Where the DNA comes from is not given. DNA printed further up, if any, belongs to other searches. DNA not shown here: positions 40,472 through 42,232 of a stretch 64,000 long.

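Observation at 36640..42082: Kennedy-pathway triacylglycerol/wax-ester synthesis island: second PlsB, WS/DGAT and an HAD-phosphatase/LPAAT fusion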

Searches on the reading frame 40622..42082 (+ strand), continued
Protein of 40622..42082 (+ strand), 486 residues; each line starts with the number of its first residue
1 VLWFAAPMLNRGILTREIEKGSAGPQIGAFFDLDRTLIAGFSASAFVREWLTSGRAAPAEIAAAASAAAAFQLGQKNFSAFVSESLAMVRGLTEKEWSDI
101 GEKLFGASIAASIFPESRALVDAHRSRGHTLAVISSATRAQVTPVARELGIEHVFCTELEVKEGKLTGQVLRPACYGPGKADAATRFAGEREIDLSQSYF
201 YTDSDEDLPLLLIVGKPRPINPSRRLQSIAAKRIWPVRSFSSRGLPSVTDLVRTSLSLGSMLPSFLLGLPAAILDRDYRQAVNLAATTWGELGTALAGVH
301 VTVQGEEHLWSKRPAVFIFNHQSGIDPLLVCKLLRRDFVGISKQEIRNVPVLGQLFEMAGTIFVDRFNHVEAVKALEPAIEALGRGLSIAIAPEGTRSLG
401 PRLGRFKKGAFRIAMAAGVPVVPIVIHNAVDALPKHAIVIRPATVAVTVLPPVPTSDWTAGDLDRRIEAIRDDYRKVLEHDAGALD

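Call 25: find_encoding_contigs(protein=P0001, flank=10000, max_places=2)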
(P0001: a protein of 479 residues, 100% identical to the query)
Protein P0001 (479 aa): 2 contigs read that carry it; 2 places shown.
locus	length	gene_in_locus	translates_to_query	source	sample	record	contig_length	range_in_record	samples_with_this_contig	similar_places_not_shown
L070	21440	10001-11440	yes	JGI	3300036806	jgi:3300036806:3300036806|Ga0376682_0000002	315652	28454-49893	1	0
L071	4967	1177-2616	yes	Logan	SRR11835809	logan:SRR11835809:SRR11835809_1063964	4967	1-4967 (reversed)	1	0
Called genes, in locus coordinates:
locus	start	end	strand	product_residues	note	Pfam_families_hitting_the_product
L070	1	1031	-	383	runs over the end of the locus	PF21694:DNA_pol3_delta_C (weak)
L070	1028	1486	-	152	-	PF03061:4HBT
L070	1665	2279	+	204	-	PF00440:TetR_N, PF17925:TetR_C_20 (weak)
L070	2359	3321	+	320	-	PF00355:Rieske, PF19298:KshA_C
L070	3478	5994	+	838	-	-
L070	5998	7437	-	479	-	PF03007:WS_DGAT_cat, PF06974:WS_DGAT_C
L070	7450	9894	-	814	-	PF01553:Acyltransferase, PF19277:GPAT_C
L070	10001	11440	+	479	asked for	PF00702:Hydrolase (weak), PF12710:HAD, PF01553:Acyltransferase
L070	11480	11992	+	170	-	PF00903:Glyoxalase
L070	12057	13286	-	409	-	PF00083:Sugar_tr, PF07690:MFS_1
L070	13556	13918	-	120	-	PF02627:CMD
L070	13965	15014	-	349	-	PF00389:2-Hacid_dh, PF02826:2-Hacid_dh_C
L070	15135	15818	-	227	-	PF00378:ECH_1, PF16113:ECH_2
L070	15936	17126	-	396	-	PF00108:Thiolase_N, PF22691:Thiolase_C_1, PF02803:Thiolase_C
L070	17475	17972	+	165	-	PF13452:FAS1_DH_region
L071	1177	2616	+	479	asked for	PF00702:Hydrolase (weak), PF12710:HAD, PF01553:Acyltransferase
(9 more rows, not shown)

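Call 34: predict_structure(alignment_id=A1)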
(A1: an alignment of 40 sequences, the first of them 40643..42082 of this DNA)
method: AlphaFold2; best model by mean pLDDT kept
length: 479 residues; sequences in the alignment: 40
mean_pLDDT: 84.0   pTM: 0.70
mean pLDDT of the five models: 84.0, 81.6, 80.1, 77.0, 72.0
residues with pLDDT >= 90: 190; 70-90: 216; 50-70: 64; < 50: 9
segments of 3 or more residues with pLDDT < 50: 1-4, 475-479
pLDDT, mean of each block of 10 residues (from residue 1): 63 93 93 66 65 71 67 68 83 75 77 91 94 87 91 90 86 95 96 94 97 92 94 77 88 89 86 88 93 91 93 85 91 83 77 79 72 89 76 69 91 93 75 85 95 94 90 50
secondary structure, 60 per line:
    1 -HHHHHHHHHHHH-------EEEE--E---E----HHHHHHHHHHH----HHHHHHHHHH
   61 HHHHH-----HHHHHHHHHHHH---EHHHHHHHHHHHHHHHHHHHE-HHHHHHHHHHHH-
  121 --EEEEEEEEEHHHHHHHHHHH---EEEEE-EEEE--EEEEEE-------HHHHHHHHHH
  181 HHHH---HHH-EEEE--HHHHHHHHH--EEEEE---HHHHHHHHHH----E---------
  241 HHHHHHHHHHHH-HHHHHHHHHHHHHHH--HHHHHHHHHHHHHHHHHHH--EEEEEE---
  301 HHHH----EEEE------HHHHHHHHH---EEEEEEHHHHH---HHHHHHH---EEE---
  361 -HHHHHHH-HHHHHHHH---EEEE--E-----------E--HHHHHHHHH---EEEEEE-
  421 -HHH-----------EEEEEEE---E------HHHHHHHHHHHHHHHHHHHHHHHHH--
elements in order: H2-13 E21-24 H36-46 H51-65 H71-82 H87-105 H108-119 E123-131 H132-142 E146-150 E152-155 E158-163 H171-184 E192-195 H198-206 E209-213 H217-226 H241-252 H254-268 H271-289 E292-297 H301-304 E309-312 H319-327 E331-336 H337-341 H345-351 E355-357 H362-368 H370-377 E381-384 H402-410 E414-419 E436-442 H453-477

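Call 37: fold_search(model_id=the predicted structure, library=pdb)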
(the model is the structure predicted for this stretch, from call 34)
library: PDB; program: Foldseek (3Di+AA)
matches with E <= 10: 870; with E <= 0.001: 116
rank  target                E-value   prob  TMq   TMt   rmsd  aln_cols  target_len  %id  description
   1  3fvv_A                2.1e-15  1.00  0.40  0.81   3.3       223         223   26  The crystal structure of the protein with unknown function from Bordetella pertussis Tohama I (released 2009-02-17)
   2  3fvv_B                2.4e-15  1.00  0.41  0.84   2.8       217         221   27  The crystal structure of the protein with unknown function from Bordetella pertussis Tohama I (released 2009-02-17)
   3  4eze_A                5.4e-13  1.00  0.34  0.54   4.1       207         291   16  Crystal structure of had family hydrolase t0658 from Salmonella enterica subsp. enterica serovar Typhi (Target EFI-501 (released 2012-07-25)
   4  5kym_A                6.0e-13  1.00  0.41  0.77   3.3       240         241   25  Crystal Structure of the 1-acyl-sn-glycerophosphate (LPA) acyltransferase, PlsC, from Thermotoga maritima (released 2017-07-26)
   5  5kym_B                7.5e-13  1.00  0.40  0.77   3.4       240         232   24  Crystal Structure of the 1-acyl-sn-glycerophosphate (LPA) acyltransferase, PlsC, from Thermotoga maritima (released 2017-07-26)
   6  5jlp                  1.2e-12  1.00  0.34  0.41   3.9       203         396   24  Crystal structure of Mycobacterium avium SerB2 in complex with serine at ACT domain (released 2017-05-03)
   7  4eze_B                2.5e-12  1.00  0.34  0.55   4.0       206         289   16  Crystal structure of had family hydrolase t0658 from Salmonella enterica subsp. enterica serovar Typhi (Target EFI-501 (released 2012-07-25)
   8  5it0                  4.3e-12  1.00  0.34  0.41   5.2       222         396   22  Crystal structure of Mycobacterium avium SerB2 mutant D343N/D347N (released 2016-04-27)
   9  5it4                  6.1e-12  1.00  0.34  0.40   3.9       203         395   24  Crystal structure of Mycobacterium avium SerB2 mutant D343N (released 2016-04-27)
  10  5t41                  9.5e-12  1.00  0.34  0.40   3.9       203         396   23  Crystal structure of Mycobacterium avium SerB2 mutant S275A/R279A at pH 6.6 with ethylene glycol bound at ACT- I domain (released 2016-11-16)
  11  5is2                  1.0e-11  1.00  0.34  0.40   3.9       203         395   24  Crystal structure of Mycobacterium avium SerB2 at pH 6.6 (released 2016-04-27)
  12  3p96                  2.6e-11  1.00  0.34  0.40   3.9       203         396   24  Crystal structure of Phosphoserine phosphatase SerB from Mycobacterium avium, native form (released 2010-11-10)
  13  5jjb                  4.4e-11  1.00  0.34  0.40   4.0       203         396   24  Crystal structure of Mycobacterium avium SerB2 mutant D343G (released 2016-05-18)
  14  3n28                  5.5e-11  1.00  0.32  0.46   4.5       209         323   18  Crystal structure of probable phosphoserine phosphatase from vibrio cholerae, unliganded form (released 2010-07-14)
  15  3m1y_B                2.5e-10  1.00  0.35  0.74   3.6       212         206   16  Crystal Structure of a Phosphoserine phosphatase (SerB) from Helicobacter pylori (released 2010-03-23)
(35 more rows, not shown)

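Call 53: search_solved_structures(query=A1, max_evalue=0.001)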
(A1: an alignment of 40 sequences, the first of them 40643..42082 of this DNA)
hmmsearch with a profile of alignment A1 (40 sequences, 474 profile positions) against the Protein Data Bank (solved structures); distinct sequences matched with E-value up to 0.001: 12.
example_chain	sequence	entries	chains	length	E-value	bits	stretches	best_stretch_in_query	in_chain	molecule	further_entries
5kym_A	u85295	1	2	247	6.5e-28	101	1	293-470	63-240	1-acyl-sn-glycerol-3-phosphate acyltransferase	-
3fvv_A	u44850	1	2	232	5.7e-26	94.5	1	22-230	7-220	uncharacterized protein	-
5is2_A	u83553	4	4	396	8.4e-18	67.6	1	23-224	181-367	Phosphoserine phosphatase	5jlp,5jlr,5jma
3p96_A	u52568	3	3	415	9.2e-18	67.5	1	23-224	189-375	Phosphoserine phosphatase SerB | Phosphoserine phosphatase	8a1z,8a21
5it4_A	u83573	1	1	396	5.9e-17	64.8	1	23-224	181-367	Phosphoserine phosphatase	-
5jjb_A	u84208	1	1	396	1.4e-16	63.6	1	23-224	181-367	Phosphoserine phosphatase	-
5t41_A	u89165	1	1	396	1.6e-16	63.4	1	23-224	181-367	Phosphoserine phosphatase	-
5it0_A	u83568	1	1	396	4.1e-16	62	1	23-224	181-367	Phosphoserine phosphatase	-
1f5s_A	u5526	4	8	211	7.6e-09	38.1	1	23-208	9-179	PHOSPHOSERINE PHOSPHATASE (PSP) | Phosphoserine Phosphatase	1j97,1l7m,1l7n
1l7o_A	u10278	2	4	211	2.2e-08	36.5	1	67-208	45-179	PHOSPHOSERINE PHOSPHATASE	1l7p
3n28_A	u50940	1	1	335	8.9e-07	31.3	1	92-209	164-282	Phosphoserine phosphatase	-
4eze_A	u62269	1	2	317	9.1e-06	27.9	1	24-209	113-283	Haloacid dehalogenase-like hydrolase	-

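Call 70: search_dna_similar(query=window:40643-42082:+, collection=plasmids, mode=protein, max_rows=15)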
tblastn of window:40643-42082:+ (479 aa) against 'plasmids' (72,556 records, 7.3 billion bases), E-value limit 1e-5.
Records with a match: 130; places in all: 155; records where one place covers at least 80% of the query: 2.
Best place of each record, by identity: <60% 130.
By first word of the organism name: Streptomyces 21; Rhodococcus 10; Pseudomonas 7; Vibrio 6; Salinivibrio 5; Tsukamurella 4; Acinetobacter 4; Paraburkholderia 4; Sinorhizobium 4; Escherichia 4; and 42 more.
By predicted mobility (MOB-suite, as given by PLSDB): non-mobilizable 108; mobilizable 18; conjugative 4.
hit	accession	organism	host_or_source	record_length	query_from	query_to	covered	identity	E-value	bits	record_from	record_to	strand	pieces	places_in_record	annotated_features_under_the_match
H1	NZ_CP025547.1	Mycobacterium paragordonae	Homo sapiens,cultured bacteria,sputum ...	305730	10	472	97%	39.8%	1e-88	303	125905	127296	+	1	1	HAD-IB family hydrolase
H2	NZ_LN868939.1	Nocardia farcinica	not known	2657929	71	464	82%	38.8%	1e-65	236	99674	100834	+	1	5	none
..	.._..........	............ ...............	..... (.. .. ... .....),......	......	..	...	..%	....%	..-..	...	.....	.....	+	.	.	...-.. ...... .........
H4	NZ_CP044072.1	Pseudomonas oryzihabitans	Homo sapiens,clinical isolate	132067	18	230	44%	33.0%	2e-17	93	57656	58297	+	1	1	HAD family hydrolase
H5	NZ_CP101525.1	Burkholderia arboris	mixed culture,soil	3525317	22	230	44%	33.5%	6e-17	92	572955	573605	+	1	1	none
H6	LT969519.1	Pseudomonas aeruginosa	-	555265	9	230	46%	31.3%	4e-15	86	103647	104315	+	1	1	serB_1: Phosphoserine phosphatase | apeB_1: putative M18 family aminopeptidase 2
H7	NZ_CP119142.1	Neisseria gonorrhoeae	Homo sapiens,whole organism,synovial ...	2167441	22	237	45%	32.1%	2e-18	96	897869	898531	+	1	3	none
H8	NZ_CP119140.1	Neisseria gonorrhoeae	Homo sapiens,whole organism,blood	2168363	22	237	45%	32.1%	2e-18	96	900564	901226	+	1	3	none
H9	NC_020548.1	Azoarcus sp. KH32C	-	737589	5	230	47%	30.6%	3e-16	89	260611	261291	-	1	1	HAD family hydrolase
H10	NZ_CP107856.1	Streptomyces sp. NBC_00503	-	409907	12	228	45%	31.1%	2e-14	84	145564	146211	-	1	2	HAD-IB family hydrolase | acyl-CoA dehydrogenase family protein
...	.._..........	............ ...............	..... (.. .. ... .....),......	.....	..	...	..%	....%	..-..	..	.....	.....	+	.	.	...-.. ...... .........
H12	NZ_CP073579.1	Photobacterium sp. GJ3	-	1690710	241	433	40%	33.7%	9e-18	94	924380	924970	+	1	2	record has no annotation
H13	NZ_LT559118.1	Nonomuraea gerenzanensis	-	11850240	22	244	47%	29.1%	4e-16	89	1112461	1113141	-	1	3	none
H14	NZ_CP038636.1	Cupriavidus oxalaticus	whole organism,sewage sludge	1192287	285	477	40%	33.0%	2e-7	62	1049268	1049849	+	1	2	none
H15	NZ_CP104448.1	Acinetobacter baumannii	Homo sapiens,sputum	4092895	22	263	51%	26.2%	2e-11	74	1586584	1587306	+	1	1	none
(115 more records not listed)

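Call 71: get_annotated_region(hit=H1, flank=6000)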
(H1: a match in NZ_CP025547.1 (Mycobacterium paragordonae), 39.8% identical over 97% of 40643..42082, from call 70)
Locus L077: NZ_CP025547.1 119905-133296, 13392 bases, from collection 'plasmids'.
description: Mycobacterium paragordonae strain 49061 plasmid unnamed1, complete sequence
organism: Mycobacterium paragordonae (NCBI taxid 1389713)
taxonomy: Bacteria; Actinomycetota; Actinomycetes; Mycobacteriales; Mycobacteriaceae; Mycobacterium; Mycobacterium paragordonae
host: -; source: Homo sapiens,cultured bacteria,sputum sample; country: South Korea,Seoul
typing (MOB-suite, as given by PLSDB): non-mobilizable
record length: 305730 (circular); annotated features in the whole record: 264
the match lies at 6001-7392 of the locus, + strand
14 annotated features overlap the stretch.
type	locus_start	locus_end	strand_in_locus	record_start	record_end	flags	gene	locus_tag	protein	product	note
CDS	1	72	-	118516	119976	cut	-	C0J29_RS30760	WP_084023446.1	aldehyde dehydrogenase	-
CDS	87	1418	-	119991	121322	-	-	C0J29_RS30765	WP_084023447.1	cytochrome P450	-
CDS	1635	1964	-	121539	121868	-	-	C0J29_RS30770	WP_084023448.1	hypothetical protein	-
CDS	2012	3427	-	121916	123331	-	-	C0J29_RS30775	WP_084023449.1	wax ester/triacylglycerol synthase domain-containing protein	GO:0045017 - glycerolipid biosynthetic process [Evidence IEA]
CDS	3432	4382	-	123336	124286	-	-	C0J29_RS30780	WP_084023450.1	alpha/beta hydrolase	-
CDS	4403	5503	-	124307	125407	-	-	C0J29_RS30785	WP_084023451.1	NAD(P)-dependent alcohol dehydrogenase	-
CDS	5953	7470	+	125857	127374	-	-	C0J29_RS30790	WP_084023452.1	HAD-IB family hydrolase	GO:0008152 - metabolic process [Evidence IEA]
CDS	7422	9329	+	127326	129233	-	-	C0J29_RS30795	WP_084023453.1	1-acyl-sn-glycerol-3-phosphate acyltransferase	-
CDS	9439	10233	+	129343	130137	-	-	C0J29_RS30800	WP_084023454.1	enoyl-CoA hydratase-related protein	-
CDS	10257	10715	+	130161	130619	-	-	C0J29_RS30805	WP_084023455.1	MaoC family dehydratase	-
CDS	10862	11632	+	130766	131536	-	-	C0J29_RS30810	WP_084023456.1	FadR/GntR family transcriptional regulator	-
CDS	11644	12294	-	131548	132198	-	-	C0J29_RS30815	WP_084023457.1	3-oxoacid CoA-transferase subunit B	-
CDS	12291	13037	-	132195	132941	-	-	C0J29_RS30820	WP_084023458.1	CoA transferase subunit A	-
CDS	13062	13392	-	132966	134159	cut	-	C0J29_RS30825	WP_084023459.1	acyl-CoA dehydrogenase family protein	-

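Call 72: get_annotated_region(hit=H2, flank=6000)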
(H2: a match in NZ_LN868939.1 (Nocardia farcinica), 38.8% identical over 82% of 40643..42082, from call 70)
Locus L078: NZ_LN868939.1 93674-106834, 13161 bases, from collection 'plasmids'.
description: Nocardia farcinica strain NCTC11134 plasmid 2, complete sequence
organism: Nocardia farcinica (NCBI taxid 37329)
taxonomy: Bacteria; Actinomycetota; Actinomycetes; Mycobacteriales; Nocardiaceae; Nocardia; Nocardia farcinica
host: -; source: not known; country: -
typing (MOB-suite, as given by PLSDB): non-mobilizable
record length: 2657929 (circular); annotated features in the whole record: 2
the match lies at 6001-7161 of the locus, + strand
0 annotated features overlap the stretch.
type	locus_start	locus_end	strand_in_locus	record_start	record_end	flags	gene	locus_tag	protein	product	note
